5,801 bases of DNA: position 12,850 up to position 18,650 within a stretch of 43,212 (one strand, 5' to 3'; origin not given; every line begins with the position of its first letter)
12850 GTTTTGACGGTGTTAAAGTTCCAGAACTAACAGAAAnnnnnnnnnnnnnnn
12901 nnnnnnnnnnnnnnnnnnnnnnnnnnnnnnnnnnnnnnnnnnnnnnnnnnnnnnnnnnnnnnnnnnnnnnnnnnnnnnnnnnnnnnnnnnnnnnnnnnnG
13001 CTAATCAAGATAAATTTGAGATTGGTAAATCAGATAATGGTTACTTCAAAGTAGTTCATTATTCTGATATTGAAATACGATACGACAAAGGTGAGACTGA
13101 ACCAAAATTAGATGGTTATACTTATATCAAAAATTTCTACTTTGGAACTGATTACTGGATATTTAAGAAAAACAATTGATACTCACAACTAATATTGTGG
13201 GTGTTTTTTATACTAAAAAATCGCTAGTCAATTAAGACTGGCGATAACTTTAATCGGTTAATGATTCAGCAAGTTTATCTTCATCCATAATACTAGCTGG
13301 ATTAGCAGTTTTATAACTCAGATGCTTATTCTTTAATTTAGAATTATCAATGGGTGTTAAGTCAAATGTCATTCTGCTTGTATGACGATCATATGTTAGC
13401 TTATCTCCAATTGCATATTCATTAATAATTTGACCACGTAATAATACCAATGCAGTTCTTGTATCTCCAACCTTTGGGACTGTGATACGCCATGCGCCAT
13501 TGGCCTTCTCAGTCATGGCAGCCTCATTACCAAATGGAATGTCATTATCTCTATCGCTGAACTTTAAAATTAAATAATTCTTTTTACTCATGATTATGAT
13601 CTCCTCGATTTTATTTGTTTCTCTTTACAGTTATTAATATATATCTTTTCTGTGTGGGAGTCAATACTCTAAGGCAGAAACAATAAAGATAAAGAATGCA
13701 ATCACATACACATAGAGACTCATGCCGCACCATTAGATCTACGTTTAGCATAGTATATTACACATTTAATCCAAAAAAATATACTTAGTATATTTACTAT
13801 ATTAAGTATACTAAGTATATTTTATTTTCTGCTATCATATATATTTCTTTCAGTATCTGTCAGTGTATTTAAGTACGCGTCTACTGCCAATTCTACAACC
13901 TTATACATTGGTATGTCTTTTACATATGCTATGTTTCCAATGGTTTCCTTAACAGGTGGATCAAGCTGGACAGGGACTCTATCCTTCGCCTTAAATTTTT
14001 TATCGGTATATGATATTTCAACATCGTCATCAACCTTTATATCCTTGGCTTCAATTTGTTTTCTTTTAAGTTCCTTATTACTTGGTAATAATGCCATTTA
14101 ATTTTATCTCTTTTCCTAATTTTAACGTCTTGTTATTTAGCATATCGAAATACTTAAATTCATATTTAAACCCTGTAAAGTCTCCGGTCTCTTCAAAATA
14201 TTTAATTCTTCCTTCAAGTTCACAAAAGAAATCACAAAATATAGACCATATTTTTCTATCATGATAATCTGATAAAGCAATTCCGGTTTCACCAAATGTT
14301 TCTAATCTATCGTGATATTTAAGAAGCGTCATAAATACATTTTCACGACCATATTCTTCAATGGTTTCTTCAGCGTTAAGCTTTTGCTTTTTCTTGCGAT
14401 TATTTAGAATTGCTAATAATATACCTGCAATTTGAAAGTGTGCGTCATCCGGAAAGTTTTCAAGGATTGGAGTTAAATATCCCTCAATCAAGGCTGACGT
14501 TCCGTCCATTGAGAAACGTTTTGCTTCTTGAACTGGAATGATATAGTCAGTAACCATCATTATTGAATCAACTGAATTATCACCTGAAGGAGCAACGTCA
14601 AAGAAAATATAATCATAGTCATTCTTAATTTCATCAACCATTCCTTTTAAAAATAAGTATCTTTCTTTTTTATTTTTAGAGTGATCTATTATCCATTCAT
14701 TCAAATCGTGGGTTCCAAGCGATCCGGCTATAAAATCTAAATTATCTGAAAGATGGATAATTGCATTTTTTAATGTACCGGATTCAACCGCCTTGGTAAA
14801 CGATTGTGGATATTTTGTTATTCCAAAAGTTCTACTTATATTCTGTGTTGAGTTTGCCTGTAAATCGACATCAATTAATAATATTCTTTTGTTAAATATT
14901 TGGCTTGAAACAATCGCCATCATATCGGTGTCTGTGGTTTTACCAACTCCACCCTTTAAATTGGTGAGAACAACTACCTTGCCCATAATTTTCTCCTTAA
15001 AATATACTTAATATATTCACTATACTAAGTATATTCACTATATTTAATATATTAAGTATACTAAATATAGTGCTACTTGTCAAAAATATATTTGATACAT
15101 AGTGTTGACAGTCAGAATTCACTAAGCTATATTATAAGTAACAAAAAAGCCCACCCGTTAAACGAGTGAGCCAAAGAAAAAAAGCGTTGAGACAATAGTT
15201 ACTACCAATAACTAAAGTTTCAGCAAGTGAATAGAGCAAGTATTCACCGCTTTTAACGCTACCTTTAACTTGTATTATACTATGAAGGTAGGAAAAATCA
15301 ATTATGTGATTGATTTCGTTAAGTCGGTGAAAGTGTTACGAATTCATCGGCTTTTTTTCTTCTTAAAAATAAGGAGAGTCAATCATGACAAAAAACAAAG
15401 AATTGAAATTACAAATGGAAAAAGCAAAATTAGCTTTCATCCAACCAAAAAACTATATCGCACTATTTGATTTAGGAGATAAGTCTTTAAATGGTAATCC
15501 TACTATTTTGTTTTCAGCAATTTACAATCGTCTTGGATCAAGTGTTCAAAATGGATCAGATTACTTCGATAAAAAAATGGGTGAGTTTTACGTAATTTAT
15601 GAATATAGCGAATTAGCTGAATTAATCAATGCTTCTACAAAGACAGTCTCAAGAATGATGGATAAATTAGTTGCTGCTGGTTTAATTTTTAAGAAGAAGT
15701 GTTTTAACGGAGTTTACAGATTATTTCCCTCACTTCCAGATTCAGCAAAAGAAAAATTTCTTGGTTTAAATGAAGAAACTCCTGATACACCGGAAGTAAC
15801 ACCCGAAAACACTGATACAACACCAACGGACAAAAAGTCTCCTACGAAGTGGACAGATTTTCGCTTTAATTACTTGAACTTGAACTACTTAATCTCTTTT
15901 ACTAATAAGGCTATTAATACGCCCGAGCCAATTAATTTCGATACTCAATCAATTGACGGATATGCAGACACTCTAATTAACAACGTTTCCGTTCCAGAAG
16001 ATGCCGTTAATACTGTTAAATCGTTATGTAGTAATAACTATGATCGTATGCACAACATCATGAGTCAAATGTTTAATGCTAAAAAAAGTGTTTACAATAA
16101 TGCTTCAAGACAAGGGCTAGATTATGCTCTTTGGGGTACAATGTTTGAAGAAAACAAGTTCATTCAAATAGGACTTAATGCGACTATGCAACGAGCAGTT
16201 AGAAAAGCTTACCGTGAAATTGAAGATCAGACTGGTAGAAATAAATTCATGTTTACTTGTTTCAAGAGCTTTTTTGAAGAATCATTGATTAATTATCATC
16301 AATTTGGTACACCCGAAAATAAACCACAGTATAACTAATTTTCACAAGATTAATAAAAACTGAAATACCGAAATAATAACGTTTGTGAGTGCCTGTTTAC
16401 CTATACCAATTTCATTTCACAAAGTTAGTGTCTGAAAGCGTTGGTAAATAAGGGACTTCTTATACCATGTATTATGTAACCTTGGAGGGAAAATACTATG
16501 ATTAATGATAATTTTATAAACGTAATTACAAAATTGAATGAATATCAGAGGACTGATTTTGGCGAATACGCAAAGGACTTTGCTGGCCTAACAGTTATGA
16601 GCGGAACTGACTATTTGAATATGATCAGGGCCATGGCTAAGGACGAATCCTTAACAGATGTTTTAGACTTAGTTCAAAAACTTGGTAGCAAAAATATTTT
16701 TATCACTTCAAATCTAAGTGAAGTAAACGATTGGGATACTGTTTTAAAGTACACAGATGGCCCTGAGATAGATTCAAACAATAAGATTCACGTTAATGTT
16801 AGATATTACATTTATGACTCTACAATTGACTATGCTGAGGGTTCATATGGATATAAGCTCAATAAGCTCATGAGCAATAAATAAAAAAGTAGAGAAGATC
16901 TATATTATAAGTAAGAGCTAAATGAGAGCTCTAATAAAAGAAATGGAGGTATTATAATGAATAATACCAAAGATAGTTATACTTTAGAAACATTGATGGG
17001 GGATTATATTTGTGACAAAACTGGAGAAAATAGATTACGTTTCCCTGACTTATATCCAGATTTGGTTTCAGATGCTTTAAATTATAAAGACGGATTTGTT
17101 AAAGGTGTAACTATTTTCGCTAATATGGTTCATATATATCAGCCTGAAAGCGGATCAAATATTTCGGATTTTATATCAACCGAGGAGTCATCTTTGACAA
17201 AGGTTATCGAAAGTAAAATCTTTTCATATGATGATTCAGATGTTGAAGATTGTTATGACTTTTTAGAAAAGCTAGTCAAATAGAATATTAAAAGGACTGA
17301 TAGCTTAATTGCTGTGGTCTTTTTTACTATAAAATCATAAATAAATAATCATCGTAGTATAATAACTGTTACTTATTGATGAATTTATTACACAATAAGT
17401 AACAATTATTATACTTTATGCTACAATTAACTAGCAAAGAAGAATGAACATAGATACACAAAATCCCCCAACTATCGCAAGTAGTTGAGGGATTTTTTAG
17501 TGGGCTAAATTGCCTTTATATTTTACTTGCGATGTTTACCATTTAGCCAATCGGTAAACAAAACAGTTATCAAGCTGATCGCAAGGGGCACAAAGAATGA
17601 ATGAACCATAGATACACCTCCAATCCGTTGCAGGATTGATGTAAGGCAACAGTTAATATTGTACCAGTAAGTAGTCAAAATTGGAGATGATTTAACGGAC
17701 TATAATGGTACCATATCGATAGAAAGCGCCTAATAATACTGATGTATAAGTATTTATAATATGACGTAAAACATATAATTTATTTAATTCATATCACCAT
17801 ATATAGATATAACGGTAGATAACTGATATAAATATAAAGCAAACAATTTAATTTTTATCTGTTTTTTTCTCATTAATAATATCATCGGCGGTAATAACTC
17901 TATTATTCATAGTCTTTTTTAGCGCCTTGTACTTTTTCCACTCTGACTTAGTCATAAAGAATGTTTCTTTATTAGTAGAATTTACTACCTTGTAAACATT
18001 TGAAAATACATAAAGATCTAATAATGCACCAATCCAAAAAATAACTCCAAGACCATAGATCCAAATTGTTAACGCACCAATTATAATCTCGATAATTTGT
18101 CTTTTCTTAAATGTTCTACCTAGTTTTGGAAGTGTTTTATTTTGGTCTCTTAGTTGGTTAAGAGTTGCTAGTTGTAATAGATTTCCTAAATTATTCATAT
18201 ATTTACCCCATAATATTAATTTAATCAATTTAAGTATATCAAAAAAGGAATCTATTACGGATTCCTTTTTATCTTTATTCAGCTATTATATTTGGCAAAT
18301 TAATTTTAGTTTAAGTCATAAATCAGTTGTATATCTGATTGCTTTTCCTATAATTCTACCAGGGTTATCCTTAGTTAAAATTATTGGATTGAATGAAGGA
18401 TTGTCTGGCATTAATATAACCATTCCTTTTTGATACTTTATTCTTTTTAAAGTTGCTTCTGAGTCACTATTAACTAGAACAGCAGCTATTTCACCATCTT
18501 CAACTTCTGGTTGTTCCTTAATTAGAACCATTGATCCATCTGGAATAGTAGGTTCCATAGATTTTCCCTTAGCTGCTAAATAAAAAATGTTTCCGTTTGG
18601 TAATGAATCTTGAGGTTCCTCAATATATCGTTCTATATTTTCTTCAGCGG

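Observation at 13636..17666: Phage-plasmid architecture: a pAD1-type replication/partition/addiction block sits where int-attP would normally be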

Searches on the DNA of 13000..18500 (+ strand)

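Call 4: search_dna_similar(query=window:13000-18500:+, collection=phages, mode=near)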
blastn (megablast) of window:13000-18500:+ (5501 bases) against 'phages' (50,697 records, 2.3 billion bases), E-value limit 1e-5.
No match.

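Call 5: search_dna_similar(query=window:13000-18500:+, collection=plasmids, mode=near)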
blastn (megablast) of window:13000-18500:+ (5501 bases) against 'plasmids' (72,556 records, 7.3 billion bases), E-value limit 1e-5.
No match.

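Call 36: search_rna_families(source=window, start=15000, end=17800, threshold=evalue, max_evalue=10, show_alignments=3)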
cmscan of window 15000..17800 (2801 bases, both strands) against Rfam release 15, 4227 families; matches with E-value up to 10: 17.
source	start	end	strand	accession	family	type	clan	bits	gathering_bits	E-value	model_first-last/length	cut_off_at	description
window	17405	17495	+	RF01822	RsaJ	Gene; sRNA;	-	38.2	100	8.8e-07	1-287/287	no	RNA Staph. aureus A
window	17477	17567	+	RF01797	fstAT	Gene; antitoxin;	-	29.1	72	0.017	1-94/94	no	Fst antitoxin sRNA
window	17383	17505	+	RF02905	sRNA41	Gene; sRNA;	-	28.9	45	0.046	1-113/113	no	Archaeal Small RNA 41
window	17450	17571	-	RF02442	SpF66_sRNA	Gene; sRNA;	-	26.8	42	0.00091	1-239/239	no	Streptococcus sRNA SpF66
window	17356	17415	-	RF03664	MIR6288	Gene; miRNA;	-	26.4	74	0.026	1-92/92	no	MIR6288 microRNA precursor family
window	16421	16515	+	RF00353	snoR31_Z110_Z27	Gene; snRNA; snoRNA; CD-box;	-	24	45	3.2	1-97/97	no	Small nucleolar RNA snoR31/Z110/Z27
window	15621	15681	+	RF01162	sn668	Gene; snRNA; snoRNA; CD-box;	-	20.7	40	0.65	1-65/65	no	Small nucleolar RNA sn668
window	15745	15761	-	RF00489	ctRNA_p42d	Gene; antisense;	-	19.9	50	0.59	1-46/46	no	ctRNA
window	15177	15234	-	RF02754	ES205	Gene; sRNA;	-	19.8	86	4.1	1-72/72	no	ES205 sRNA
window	17405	17479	-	RF01797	fstAT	Gene; antitoxin;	-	18.5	72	6.3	1-94/94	no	Fst antitoxin sRNA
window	15731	15782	-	RF02716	sno_ncR3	Gene; snRNA; snoRNA; CD-box;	-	17.2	88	3.1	1-75/75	no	Small nucleolar RNA ncR3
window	15318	15357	+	RF03535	TEG147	Cis-reg;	-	17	56.1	9.7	1-60/60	no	Staphylococcus aureus small RNA TEG147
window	15679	15764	-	RF02120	FTX_2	Gene; lncRNA;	-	16.8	48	5.2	1-97/97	no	FTX transcript, XIST regulator conserved region 2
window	15134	15200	-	RF00519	suhB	Gene; sRNA;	CL00108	16.7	41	3.7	1-77/77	no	Makes More Granules Regulator RNA (mmgR)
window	15141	15194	-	RF02278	Betaproteobacteria_toxic_sRNA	Gene; sRNA;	-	16.4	50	5.7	1-64/64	no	Betaproteobacteria toxic small RNA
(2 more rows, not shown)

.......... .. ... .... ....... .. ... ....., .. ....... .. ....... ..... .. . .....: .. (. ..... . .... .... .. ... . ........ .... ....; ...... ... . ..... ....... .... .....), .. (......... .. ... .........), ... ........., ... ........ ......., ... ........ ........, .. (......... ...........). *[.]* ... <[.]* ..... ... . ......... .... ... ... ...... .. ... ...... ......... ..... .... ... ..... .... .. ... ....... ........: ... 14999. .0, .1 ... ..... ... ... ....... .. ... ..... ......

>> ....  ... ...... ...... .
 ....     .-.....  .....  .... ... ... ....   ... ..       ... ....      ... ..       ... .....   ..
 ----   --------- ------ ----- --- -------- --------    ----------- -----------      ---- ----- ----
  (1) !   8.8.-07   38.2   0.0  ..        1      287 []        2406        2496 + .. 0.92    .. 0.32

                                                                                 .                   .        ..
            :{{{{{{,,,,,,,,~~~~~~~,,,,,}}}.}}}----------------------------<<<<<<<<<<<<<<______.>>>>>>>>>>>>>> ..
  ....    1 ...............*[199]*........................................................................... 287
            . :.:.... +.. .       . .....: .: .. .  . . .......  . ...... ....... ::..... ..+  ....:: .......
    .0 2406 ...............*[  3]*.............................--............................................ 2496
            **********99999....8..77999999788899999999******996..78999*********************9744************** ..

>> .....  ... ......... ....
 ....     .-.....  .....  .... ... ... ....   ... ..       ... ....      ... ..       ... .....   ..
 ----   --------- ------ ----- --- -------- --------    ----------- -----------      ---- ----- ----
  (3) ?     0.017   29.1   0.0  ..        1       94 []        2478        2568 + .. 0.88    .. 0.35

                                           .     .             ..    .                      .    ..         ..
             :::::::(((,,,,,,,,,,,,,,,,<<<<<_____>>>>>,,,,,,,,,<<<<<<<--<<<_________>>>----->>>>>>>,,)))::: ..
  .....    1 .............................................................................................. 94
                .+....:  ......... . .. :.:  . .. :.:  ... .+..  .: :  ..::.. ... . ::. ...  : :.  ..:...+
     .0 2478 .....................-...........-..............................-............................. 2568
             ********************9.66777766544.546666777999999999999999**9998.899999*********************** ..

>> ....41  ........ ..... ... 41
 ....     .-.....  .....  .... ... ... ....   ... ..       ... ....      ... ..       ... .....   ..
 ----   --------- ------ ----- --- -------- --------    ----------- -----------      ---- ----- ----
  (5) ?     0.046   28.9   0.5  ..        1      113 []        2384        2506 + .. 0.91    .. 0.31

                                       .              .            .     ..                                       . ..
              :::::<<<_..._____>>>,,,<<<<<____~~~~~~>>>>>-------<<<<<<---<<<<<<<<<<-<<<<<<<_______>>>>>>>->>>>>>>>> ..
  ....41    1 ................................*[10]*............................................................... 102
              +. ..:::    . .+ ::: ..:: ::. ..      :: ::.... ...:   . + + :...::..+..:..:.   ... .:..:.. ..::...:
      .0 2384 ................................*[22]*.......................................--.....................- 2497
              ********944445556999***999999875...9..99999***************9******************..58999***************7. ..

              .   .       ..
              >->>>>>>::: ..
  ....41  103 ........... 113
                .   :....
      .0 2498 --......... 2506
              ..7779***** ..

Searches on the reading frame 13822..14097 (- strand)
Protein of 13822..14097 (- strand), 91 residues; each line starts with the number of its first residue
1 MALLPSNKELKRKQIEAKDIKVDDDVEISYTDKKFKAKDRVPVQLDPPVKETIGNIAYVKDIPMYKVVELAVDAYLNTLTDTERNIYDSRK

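Call 3: search_protein_families(library=pfam, proteins=[window:13822-14097:-], max_evalue=0.1)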
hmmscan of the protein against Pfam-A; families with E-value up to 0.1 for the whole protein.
window:13822-14097:- (91 aa): 0 families

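Call 10: search_protein_families(library=ncbifam, proteins=[window:13822-14097:-], max_evalue=1)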
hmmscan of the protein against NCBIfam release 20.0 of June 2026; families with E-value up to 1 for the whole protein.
window:13822-14097:- (91 aa): 1 family
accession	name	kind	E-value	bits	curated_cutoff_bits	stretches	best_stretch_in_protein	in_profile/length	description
NF041284.1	PrgO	equivalog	6.2e-30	103.3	100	1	1-90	1-87/90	DNA segregation protein PrgO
